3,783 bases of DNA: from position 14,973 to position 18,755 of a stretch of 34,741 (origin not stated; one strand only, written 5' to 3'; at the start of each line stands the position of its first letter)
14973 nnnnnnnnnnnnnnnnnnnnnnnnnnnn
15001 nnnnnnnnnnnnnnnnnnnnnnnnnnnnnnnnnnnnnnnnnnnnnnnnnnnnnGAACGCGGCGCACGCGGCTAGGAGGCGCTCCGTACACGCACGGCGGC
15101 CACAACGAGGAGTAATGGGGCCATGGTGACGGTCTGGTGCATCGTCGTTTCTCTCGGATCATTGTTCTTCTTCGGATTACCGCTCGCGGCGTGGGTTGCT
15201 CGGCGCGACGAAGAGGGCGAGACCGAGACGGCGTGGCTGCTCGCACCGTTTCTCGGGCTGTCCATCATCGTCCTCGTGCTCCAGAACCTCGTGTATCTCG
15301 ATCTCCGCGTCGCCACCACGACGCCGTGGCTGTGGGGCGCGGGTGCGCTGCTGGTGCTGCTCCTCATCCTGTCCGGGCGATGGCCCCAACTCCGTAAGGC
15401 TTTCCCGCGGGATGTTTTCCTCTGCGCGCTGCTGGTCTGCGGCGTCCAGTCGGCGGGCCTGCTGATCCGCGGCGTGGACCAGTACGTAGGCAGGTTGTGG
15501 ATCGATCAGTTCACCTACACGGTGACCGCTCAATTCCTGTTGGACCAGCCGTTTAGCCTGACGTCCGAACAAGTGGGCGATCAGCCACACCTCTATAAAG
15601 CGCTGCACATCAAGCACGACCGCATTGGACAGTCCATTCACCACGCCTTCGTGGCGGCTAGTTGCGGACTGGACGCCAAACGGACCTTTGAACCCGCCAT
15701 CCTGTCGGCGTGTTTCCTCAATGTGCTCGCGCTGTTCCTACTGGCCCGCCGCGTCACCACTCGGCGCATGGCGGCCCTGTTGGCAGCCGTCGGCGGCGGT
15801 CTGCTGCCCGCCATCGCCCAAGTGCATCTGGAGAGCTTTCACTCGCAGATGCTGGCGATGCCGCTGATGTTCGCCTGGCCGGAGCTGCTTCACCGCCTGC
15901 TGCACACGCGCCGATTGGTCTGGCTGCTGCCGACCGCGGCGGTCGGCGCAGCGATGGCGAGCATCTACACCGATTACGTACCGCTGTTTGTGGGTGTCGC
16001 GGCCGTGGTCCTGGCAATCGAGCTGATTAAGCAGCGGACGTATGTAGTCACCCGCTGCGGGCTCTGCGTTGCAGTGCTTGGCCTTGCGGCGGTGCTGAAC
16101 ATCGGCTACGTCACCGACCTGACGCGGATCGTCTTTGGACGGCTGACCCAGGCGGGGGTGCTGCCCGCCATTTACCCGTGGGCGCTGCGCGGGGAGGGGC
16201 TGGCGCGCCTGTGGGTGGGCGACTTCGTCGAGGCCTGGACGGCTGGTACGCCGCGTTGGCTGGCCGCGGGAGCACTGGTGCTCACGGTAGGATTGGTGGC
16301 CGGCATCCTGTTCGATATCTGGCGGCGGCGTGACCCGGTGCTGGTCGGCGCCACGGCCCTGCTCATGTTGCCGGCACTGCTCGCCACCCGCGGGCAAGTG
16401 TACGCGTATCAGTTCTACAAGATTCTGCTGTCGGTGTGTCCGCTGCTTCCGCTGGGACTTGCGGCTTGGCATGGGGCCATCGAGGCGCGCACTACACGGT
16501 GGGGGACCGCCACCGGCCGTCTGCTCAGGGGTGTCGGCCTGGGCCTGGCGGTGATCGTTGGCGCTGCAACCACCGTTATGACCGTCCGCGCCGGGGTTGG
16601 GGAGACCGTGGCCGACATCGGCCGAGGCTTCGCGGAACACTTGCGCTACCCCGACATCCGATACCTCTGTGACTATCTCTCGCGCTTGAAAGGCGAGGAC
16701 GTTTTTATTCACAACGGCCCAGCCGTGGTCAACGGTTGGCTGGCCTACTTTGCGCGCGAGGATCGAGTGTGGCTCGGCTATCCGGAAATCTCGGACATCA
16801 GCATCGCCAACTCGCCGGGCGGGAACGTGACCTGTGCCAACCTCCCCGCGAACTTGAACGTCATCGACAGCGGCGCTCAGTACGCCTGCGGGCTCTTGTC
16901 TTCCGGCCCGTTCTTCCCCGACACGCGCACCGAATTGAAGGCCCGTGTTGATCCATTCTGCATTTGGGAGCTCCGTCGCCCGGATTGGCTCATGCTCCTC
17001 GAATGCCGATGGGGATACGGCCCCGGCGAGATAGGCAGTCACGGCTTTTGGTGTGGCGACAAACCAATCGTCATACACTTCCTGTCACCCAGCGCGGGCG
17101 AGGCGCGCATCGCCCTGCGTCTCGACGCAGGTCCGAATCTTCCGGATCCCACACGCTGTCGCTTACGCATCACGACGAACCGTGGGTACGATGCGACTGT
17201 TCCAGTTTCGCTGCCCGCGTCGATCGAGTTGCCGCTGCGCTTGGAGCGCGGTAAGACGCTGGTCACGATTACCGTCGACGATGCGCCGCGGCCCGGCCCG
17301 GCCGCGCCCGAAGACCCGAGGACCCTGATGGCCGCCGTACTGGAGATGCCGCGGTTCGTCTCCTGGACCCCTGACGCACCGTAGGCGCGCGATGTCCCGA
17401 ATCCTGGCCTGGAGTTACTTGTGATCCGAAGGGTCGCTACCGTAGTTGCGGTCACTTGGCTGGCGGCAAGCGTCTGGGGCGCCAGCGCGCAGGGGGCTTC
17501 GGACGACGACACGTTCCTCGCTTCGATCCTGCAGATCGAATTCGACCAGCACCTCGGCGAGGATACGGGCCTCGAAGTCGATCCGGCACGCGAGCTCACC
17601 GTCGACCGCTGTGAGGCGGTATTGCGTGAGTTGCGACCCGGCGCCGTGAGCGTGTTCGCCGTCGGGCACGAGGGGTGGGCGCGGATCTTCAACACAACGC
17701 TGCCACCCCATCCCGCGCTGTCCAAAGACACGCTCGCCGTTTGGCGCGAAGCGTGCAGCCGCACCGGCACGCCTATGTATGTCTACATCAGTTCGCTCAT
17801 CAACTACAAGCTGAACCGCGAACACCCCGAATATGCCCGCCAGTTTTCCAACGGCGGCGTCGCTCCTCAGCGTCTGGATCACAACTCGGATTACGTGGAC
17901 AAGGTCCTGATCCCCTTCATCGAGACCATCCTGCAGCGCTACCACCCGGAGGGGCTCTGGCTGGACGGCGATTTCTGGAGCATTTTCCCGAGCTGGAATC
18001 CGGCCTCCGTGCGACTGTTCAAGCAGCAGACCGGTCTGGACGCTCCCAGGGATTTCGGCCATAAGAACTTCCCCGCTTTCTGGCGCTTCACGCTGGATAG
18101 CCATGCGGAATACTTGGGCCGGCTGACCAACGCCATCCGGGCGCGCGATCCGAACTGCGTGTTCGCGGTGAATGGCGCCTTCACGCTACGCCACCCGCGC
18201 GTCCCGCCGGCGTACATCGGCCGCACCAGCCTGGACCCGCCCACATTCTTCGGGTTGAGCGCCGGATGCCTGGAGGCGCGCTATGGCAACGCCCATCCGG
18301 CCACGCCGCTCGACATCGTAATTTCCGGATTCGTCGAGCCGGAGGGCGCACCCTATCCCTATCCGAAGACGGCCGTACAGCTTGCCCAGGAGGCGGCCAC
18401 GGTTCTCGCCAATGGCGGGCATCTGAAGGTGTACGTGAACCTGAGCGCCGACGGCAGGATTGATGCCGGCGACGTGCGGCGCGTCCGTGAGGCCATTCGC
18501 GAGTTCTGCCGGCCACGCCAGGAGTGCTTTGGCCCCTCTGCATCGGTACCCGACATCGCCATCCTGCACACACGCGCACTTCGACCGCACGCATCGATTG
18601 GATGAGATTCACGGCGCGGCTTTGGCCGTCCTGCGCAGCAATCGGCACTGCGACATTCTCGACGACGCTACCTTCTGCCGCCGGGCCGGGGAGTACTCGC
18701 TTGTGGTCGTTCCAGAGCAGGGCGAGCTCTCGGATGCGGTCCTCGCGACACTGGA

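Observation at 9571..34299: Window-wide pattern: at least six unrelated short palindromic or tandem repeat families, four of them inside intact ORFs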

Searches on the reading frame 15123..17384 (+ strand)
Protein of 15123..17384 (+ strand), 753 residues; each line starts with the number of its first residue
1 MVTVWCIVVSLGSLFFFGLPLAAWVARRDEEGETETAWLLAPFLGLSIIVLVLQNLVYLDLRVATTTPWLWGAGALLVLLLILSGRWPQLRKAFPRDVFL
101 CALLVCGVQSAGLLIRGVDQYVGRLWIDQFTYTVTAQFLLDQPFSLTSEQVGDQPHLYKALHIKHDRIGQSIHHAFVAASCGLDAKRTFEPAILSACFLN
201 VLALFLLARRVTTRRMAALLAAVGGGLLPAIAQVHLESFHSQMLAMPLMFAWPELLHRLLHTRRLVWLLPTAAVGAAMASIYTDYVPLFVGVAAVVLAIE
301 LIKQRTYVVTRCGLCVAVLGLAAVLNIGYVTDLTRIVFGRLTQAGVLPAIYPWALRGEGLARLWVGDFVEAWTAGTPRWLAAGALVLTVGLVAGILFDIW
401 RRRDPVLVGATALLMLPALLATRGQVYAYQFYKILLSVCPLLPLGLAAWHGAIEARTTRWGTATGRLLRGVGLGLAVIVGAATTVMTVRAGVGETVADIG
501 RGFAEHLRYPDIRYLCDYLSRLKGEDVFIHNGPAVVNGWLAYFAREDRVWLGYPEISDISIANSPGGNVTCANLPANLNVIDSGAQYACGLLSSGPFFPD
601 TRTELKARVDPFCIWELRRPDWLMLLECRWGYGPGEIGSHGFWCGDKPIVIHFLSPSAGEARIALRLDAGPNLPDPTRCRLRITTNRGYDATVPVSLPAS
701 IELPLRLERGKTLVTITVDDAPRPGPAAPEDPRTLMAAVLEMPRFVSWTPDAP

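Call 9: search_protein_families(library=pfam, proteins=[window:15123-17384:+])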
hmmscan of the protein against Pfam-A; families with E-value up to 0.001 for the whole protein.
window:15123-17384:+ (753 aa): 0 families

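Call 37: search_protein_families(library=pfam, proteins=[window:15123-17384:+], max_evalue=0.01)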
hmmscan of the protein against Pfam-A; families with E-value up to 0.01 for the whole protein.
window:15123-17384:+ (753 aa): 0 families

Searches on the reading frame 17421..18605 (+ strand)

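Call 10: search_protein_families(library=pfam, proteins=[window:17421-18605:+])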
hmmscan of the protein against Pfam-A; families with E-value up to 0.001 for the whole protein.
window:17421-18605:+ (394 aa): 2 families
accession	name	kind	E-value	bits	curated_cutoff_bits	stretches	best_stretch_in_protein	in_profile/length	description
PF01120.23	Alpha_L_fucos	-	9.4e-06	25.7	25.2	1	101-186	139-214/345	Alpha-L-fucosidase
PF14871.12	GHL6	-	2.2e-05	25.1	35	1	68-182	9-131/132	Hypothetical glycosyl hydrolase 6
